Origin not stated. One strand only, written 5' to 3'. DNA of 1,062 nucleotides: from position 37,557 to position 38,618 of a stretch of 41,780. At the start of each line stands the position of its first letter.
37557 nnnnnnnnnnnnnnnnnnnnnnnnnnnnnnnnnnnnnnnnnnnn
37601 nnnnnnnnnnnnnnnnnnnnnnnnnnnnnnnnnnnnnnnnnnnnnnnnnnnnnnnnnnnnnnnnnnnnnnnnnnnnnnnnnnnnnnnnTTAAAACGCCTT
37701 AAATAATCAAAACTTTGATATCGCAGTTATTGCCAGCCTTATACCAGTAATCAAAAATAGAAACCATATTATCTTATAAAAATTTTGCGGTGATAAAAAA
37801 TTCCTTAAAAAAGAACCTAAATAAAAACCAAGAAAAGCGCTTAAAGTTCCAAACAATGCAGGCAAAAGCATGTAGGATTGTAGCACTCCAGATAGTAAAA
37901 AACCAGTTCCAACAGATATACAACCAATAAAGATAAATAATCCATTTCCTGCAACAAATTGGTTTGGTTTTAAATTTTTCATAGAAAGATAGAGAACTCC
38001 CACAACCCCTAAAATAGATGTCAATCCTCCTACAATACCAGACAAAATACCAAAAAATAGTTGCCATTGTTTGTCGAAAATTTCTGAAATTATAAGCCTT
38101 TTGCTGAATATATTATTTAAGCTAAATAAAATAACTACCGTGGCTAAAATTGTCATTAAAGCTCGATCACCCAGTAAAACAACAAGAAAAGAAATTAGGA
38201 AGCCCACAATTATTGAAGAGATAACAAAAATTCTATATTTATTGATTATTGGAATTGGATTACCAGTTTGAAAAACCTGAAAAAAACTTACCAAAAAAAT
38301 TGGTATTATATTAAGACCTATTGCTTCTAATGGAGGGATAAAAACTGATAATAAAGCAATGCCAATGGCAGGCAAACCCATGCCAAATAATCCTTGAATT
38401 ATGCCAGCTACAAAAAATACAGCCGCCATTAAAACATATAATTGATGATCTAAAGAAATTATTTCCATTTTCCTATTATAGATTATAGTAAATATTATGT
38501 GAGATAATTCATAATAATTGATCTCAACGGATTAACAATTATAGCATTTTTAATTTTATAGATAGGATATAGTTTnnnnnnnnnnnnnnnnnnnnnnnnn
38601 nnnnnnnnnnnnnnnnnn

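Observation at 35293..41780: Uncharacterised divergent gene cluster: TauE-family permease / DMT transporter / DegT aminotransferase facing tauD / ThDP enzyme / DMFase-like protein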

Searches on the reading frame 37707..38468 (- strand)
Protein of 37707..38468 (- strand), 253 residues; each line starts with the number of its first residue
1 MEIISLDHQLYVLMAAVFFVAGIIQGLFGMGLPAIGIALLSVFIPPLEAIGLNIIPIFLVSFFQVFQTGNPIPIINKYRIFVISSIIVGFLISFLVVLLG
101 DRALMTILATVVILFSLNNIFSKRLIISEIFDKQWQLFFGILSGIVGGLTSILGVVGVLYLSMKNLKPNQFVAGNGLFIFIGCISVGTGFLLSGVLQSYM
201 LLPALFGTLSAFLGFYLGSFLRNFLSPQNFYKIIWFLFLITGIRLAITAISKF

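Call 6: search_protein_families(library=pfam, proteins=[window:37707-38468:-], max_evalue=0.01)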
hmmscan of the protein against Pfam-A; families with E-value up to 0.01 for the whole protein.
window:37707-38468:- (253 aa): 1 family
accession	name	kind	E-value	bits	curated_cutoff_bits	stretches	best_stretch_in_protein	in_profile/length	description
PF01925.25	TauE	-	1.3e-20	74.5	32.6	1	15-245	2-237/237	Sulfite exporter TauE/SafE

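Call 13: search_protein_families(library=ncbifam, proteins=[window:37707-38468:-], max_evalue=0.00001)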
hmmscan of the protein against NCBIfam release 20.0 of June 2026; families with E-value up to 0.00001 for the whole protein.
window:37707-38468:- (253 aa): 0 families
